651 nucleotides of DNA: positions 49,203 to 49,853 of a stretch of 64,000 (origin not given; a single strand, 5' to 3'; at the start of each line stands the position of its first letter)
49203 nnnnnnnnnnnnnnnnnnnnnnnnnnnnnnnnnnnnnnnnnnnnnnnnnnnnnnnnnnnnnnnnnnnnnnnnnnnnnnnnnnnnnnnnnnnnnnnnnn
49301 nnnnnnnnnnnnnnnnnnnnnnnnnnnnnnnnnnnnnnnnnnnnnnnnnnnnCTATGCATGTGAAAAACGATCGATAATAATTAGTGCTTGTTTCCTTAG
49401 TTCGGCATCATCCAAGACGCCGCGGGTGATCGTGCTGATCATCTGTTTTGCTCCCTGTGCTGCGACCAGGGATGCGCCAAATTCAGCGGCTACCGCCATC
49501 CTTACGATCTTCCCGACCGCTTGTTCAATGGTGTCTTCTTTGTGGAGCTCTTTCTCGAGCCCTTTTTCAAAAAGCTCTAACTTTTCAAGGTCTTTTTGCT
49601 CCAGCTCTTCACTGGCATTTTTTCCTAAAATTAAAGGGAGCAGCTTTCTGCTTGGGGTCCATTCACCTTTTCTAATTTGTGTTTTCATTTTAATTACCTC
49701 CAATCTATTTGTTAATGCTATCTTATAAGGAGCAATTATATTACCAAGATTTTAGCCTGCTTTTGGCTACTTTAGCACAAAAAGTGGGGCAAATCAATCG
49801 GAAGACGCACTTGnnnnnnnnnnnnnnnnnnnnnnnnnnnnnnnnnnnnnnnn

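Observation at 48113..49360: Degenerate sigma-54 activator paralog (pseudo-EBP) downstream of rpoN and a bona fide NtrC-type activator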

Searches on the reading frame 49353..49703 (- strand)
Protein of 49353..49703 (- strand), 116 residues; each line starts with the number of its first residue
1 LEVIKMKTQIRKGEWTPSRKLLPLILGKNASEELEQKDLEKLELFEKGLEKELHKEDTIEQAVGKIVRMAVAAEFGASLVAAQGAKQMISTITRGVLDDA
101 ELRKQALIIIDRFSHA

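Call 3: search_protein_families(library=pfam, proteins=[window:49353-49703:-], max_evalue=0.01)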
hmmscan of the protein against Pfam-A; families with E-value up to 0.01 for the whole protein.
window:49353-49703:- (116 aa): 0 families

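Call 4: search_protein_families(library=ncbifam, proteins=[window:49353-49703:-], max_evalue=0.01)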
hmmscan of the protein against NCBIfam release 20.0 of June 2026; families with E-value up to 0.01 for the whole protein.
window:49353-49703:- (116 aa): 0 families

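Call 23: find_homologous_proteins(query=window:49356-49688:-, max_evalue=0.001)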
Query seq(111 aa) (111 aa): 94 proteins with E <= 0.001 among 102 candidates.
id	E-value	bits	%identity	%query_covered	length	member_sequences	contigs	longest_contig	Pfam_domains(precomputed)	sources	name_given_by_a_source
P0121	6.1e-62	224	100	100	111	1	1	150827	-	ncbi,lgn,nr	ncbi:MAG: hypothetical protein U9R38_04440 [Candidatus Margulisiibacteriota bacterium]|nr:hypothetic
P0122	1.2e-51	191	86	100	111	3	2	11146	-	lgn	-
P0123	6.7e-49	182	79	100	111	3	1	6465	-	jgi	jgi:hypothetical protein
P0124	7.1e-48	179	77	100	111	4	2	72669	-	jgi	jgi:hypothetical protein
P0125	4.2e-47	176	77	100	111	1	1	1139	-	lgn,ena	-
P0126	9.5e-47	175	77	100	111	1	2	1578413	-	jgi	jgi:glucose-6-phosphate-specific signal transduction histidine kinase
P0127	1.1e-46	175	77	100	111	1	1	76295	-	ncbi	ncbi:MAG: hypothetical protein ABH823_04710 [bacterium]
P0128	2.0e-45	171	76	100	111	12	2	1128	-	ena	-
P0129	3.8e-45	170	75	100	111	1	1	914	-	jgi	-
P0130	6.9e-45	169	75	100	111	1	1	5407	-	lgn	-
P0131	8.9e-45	169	73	100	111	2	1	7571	-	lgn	-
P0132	1.8e-44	168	75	100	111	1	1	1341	-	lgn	-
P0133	2.4e-44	168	75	99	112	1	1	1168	-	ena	-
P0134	3.1e-44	167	75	100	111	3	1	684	-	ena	-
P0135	3.7e-44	167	74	100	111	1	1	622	-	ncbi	-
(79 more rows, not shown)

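Call 26: search_solved_structures(query=A3, max_evalue=10)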
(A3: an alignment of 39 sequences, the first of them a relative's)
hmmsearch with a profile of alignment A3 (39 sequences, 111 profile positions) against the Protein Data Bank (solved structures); distinct sequences matched with E-value up to 10: 3.
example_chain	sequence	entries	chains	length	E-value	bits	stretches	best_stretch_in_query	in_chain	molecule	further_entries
3ryl_A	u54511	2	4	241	0.92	13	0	41-73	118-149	protein VPA1370 | VopL C terminal domain protein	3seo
4m63_A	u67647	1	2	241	0.97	12.9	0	41-73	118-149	T3SS2 effector VopL nucleation of actin polymerization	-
8vga_A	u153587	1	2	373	1.3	12.4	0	41-64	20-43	Guanine nucleotide-binding protein alpha subunit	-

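Call 32: predict_structure(alignment_id=A3)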
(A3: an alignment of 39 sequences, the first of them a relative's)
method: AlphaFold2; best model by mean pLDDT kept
length: 111 residues; sequences in the alignment: 39
mean_pLDDT: 73.8   pTM: 0.65
mean pLDDT of the five models: 73.8, 73.3, 73.3, 69.0, 65.6
residues with pLDDT >= 90: 23; 70-90: 57; 50-70: 5; < 50: 26
segments of 3 or more residues with pLDDT < 50: 1-26
pLDDT, mean of each block of 10 residues (from residue 1): 34 42 50 77 86 92 87 81 90 90 84 54
secondary structure, 60 per line:
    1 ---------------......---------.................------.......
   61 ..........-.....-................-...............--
elements in order: H16-21 H31-47 H54-70 H72-76 H78-93 H95-109

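Call 45: search_protein_representatives(alignment_id=A3)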
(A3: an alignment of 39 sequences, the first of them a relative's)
Query: 39 sequences, 111 profile positions. Proteins with E-value up to 0.001 (for the whole library): 65; up to 1e-10: 32; up to 1e-30: 9. The best 65 are listed.
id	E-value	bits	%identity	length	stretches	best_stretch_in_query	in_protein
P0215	1.6e-46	173.2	-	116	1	1-110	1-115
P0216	1.1e-33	131.9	-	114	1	3-110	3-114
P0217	3.0e-33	130.5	-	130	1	12-110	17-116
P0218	2.7e-32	127.4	-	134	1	11-110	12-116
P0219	1.5e-31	125.0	-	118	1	7-110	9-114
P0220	4.4e-31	123.5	-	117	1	11-110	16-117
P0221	5.3e-31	123.3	-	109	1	1-110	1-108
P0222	5.4e-31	123.2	-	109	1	6-110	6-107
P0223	5.6e-31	123.2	-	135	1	7-109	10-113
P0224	1.8e-29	118.3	-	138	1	26-109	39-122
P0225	1.8e-29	118.3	-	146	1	13-109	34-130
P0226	1.3e-27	112.4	-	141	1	8-109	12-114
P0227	1.0e-26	109.5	-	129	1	8-109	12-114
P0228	1.0e-26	109.4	-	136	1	8-108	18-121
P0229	4.1e-26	107.5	-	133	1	33-109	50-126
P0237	8.4e-20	87.2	-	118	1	24-110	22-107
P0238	1.1e-19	86.9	-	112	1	31-110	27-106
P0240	2.1e-18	82.7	-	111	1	31-111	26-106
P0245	1.4e-15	73.6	-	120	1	26-110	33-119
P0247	1.3e-09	54.3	-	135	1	21-104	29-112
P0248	6.3e-09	52.2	-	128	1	36-108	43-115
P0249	1.3e-08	51.1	-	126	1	33-104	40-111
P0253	7.2e-08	48.8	-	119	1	45-104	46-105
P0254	3.3e-07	46.6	-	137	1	36-109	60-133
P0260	9.2e-06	42.0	-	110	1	25-107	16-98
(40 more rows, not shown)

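Call 47: list_cluster_members(proteins=[P0247, P0248, P0249, P0253, P0238, P0240, P0245, P0254, P0260, P0237])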
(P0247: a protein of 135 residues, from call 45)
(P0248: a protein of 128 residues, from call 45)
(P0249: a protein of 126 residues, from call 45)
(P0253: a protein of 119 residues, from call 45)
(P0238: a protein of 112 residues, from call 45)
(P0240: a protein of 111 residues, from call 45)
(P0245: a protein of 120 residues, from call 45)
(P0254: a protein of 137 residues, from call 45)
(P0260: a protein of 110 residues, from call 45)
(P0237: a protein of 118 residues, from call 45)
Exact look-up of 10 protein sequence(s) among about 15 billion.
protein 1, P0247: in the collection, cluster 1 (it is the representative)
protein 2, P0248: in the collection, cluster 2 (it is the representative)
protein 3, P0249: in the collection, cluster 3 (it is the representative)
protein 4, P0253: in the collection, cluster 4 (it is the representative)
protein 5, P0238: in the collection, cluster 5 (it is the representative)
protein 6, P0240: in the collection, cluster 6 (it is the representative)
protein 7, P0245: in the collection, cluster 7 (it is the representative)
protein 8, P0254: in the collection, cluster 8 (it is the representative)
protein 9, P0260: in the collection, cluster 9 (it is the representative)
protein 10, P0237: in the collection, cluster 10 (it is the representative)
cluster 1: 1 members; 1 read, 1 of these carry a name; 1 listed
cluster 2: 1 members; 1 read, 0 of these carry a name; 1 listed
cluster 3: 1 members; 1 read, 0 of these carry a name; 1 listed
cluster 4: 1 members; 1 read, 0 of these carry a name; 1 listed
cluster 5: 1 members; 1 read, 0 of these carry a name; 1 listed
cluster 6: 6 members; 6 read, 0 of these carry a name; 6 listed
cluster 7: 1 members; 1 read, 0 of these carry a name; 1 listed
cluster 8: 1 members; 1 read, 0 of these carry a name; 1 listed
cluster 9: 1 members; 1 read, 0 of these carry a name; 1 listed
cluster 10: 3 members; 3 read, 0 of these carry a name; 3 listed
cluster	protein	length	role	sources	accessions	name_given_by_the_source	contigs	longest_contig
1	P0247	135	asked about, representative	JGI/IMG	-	hypothetical protein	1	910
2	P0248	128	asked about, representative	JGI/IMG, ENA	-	-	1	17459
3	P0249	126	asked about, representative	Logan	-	-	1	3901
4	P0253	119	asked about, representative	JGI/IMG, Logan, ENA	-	-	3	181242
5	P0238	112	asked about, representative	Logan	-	-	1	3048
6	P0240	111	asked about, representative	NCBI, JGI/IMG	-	-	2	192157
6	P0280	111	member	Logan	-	-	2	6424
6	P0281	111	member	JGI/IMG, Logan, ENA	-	-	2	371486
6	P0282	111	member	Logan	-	-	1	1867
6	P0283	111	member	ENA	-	-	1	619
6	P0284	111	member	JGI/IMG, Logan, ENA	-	-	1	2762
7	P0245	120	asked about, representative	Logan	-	-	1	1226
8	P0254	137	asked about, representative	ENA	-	-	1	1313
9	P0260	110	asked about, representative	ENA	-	-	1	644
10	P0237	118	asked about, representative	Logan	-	-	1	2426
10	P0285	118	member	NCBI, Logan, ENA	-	-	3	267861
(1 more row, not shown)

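Call 48: find_encoding_contigs(protein=P0253, flank=6000, max_places=2)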
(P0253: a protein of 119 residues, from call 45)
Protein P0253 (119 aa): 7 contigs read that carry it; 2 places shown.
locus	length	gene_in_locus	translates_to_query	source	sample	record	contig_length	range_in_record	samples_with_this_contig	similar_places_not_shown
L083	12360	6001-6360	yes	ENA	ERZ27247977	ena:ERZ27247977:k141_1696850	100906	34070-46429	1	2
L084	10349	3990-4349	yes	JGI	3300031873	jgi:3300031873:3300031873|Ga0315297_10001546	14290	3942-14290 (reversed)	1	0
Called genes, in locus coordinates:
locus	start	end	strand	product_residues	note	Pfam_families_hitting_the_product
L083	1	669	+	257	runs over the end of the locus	PF01311:Bac_export_1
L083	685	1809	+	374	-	PF01312:Bac_export_2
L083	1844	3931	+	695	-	PF00771:FHIPEP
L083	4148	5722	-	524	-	PF01704:UDPGP (weak)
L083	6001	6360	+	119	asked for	-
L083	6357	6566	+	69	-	-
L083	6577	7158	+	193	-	PF04542:Sigma70_r2, PF04545:Sigma70_r4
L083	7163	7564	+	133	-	PF03692:CxxCxxCC (weak)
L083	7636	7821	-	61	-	-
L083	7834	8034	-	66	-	PF14373:Imm_superinfect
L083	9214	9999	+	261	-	PF00175:NAD_binding_1, PF10418:DHODB_Fe-S_bind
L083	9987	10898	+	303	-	PF01180:DHO_dh, PF01207:Dus (weak), PF03060:NMO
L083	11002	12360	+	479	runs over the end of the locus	PF02985:HEAT (faint), PF13646:HEAT_2 (weak)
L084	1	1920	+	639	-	?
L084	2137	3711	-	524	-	PF01704:UDPGP (weak)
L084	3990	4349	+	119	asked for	-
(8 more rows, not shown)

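Call 49: find_encoding_contigs(protein=P0240, flank=6000, max_places=2)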
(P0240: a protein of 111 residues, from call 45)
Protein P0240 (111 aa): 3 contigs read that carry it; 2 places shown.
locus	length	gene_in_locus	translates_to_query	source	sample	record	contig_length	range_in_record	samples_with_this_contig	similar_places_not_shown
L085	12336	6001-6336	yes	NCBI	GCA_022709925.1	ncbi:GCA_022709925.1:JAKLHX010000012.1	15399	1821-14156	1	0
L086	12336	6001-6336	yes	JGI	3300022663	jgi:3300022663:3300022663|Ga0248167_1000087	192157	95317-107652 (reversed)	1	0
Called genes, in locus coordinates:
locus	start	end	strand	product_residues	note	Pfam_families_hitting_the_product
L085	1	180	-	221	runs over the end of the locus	PF00226:DnaJ, PF01556:DnaJ_C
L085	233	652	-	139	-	PF01588:tRNA_bind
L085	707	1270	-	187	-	PF00293:NUDIX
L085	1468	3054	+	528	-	PF03065:Glyco_hydro_57, PF12055:DUF3536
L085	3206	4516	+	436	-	PF00309:Sigma54_AID (weak), PF04963:Sigma54_CBD, PF04552:Sigma54_DBD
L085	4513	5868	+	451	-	PF00072:Response_reg, PF00158:Sigma54_activat, PF14532:Sigma54_activ_2, PF07728:AAA_5 (weak), PF25601:AAA_lid_14, PF02954:HTH_8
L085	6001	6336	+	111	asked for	-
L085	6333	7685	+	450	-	PF00072:Response_reg, PF00158:Sigma54_activat, PF14532:Sigma54_activ_2, PF25601:AAA_lid_14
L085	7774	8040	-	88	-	PF04977:DivIC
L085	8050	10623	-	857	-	PF13431:TPR_17 (faint), PF04932:Wzy_C, PF00515:TPR_1 (faint), PF07719:TPR_2 (faint), PF13176:TPR_7 (faint), PF13181:TPR_8 (faint), PF13414:TPR_11 (faint), PF13424:TPR_12 (faint), +4 more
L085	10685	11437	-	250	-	PF06750:A24_N_bact, PF01478:Peptidase_A24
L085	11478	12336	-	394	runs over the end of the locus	PF00291:PALP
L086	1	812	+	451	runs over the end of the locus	-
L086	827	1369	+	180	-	-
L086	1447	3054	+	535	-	PF03065:Glyco_hydro_57, PF12055:DUF3536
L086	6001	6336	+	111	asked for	-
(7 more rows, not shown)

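Call 50: find_encoding_contigs(protein=P0248, flank=6000, max_places=2)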
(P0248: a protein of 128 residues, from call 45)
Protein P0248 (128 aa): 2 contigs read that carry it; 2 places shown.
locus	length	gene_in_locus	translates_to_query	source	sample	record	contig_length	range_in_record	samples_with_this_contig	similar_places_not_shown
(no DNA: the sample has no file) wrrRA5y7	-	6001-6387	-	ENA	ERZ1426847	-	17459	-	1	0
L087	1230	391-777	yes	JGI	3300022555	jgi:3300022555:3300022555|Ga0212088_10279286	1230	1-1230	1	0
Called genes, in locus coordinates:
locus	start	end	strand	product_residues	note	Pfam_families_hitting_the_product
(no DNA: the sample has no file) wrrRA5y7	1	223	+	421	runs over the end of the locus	PF02154:FliM, PF01052:FliMN_C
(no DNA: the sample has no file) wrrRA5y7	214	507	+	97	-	PF28396:SepQ_C (weak), PF01052:FliMN_C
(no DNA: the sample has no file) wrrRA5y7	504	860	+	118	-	PF04347:FliO (weak)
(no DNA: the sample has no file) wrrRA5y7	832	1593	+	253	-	PF00813:FliP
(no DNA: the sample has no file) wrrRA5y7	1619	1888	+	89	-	PF01313:Bac_export_3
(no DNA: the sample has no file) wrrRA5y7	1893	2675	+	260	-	PF01311:Bac_export_1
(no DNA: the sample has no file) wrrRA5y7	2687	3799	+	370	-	PF01312:Bac_export_2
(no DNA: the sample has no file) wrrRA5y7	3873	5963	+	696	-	PF00771:FHIPEP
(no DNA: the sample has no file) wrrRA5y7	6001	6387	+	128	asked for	-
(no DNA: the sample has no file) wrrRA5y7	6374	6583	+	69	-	-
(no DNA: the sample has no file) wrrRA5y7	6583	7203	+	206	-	PF04542:Sigma70_r2, PF04545:Sigma70_r4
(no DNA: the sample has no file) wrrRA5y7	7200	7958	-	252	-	PF00293:NUDIX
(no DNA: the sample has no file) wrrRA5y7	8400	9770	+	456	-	-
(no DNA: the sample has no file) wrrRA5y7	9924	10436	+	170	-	-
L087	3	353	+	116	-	?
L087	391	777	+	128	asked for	-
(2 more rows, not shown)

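Call 51: find_encoding_contigs(protein=P0285, flank=6000, max_places=2)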
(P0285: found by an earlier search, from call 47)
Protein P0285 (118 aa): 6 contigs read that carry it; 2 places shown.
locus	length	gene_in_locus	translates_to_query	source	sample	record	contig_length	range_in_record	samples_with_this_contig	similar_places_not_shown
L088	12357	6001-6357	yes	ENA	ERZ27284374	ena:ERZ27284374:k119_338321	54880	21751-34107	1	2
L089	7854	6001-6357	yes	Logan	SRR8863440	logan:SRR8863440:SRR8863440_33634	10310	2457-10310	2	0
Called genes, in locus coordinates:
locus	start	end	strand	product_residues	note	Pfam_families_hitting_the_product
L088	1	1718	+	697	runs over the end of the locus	PF01391:Collagen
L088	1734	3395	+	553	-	PF13860:FlgD_ig (faint)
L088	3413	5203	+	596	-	PF01391:Collagen (weak)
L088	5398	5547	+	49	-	-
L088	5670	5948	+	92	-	PF14213:DUF4325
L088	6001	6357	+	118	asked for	-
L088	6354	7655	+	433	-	PF00072:Response_reg, PF00158:Sigma54_activat, PF14532:Sigma54_activ_2, PF25601:AAA_lid_14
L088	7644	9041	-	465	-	PF01225:Mur_ligase, PF08245:Mur_ligase_M, PF02875:Mur_ligase_C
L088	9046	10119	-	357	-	PF02388:FemAB, PF13480:Acetyltransf_6, PF02388:FemAB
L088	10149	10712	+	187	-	PF00117:GATase, PF07722:Peptidase_C26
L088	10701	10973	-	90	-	PF09723:Zn_ribbon_8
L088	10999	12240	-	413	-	PF02403:Seryl_tRNA_N, PF00587:tRNA-synt_2b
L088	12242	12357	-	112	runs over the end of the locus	PF01934:HepT-like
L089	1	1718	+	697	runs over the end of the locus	PF01391:Collagen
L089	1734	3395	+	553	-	PF13860:FlgD_ig (faint)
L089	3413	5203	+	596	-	PF01391:Collagen (weak)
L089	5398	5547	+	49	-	-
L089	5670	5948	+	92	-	PF14213:DUF4325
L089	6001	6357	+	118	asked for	-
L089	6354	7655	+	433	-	PF00072:Response_reg, PF00158:Sigma54_activat, PF14532:Sigma54_activ_2, PF25601:AAA_lid_14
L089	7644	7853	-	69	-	?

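Call 53: list_cluster_members(proteins=[L085:6333-7685:+, L085:4513-5868:+, L088:6354-7655:+, L083:1844-3931:+, L083:6577-7158:+, L081:8001-9305:+, L081:6006-7439:+])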
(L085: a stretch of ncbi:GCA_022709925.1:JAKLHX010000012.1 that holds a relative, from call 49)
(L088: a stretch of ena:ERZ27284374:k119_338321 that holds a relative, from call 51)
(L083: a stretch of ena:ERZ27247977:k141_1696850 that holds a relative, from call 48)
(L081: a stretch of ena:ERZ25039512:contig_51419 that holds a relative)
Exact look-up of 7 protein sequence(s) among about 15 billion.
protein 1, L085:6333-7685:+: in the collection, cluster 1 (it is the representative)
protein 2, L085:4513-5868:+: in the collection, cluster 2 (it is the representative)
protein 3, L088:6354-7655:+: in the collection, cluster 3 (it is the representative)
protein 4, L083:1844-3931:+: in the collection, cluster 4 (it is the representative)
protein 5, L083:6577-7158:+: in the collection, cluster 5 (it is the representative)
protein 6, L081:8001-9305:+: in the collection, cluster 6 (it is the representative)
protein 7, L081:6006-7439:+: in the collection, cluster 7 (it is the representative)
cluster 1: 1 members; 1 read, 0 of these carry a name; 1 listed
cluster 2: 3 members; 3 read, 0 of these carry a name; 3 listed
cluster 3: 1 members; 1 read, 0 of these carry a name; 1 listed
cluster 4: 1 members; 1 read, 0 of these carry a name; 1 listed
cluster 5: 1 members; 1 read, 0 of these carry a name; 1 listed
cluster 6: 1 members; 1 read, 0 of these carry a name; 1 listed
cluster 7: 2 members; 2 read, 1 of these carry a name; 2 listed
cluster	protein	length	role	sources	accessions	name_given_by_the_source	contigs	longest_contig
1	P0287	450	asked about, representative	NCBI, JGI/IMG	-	-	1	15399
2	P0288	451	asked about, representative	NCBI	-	-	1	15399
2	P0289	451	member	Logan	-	-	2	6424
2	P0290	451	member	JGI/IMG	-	-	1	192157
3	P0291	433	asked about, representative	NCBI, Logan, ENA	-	-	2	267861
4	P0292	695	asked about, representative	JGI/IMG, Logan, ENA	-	-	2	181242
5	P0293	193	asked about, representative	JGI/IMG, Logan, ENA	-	-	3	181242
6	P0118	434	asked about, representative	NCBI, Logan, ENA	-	-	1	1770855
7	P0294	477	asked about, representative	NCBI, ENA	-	-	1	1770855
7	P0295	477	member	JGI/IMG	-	DNA-binding NtrC family response regulator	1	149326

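Call 62: find_homologous_proteins(query=P0253, max_evalue=0.001)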
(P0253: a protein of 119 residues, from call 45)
Query P0253 (119 aa): 38 proteins with E <= 0.001 among 41 candidates.
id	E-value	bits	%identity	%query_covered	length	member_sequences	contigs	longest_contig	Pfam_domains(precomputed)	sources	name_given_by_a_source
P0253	1.4e-67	242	100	100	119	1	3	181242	-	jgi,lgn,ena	-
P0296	1.5e-43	165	72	98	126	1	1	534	-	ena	-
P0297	3.1e-25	107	63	72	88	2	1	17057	-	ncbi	ncbi:hypothetical protein ACFL4F_03135, partial [Candidatus Margulisiibacteriota bacterium]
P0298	2.8e-23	100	66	64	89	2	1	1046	-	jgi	jgi:hypothetical protein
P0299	2.0e-22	98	64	64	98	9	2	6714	-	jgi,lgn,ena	-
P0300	3.4e-22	97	56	76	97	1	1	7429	-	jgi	jgi:hypothetical protein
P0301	4.0e-22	97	64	66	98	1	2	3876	-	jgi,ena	-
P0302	5.9e-22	96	64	61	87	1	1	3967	-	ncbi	-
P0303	6.4e-22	96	63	64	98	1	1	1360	-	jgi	jgi:hypothetical protein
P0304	8.8e-22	95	63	64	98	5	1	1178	-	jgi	-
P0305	1.0e-21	95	63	64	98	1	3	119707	-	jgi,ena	jgi:hypothetical protein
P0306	1.4e-21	95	64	64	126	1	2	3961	-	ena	-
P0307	2.0e-21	94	64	61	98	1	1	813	-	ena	-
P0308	2.1e-21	94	64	61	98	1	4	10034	-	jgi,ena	-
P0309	2.7e-21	94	63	64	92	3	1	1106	-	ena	-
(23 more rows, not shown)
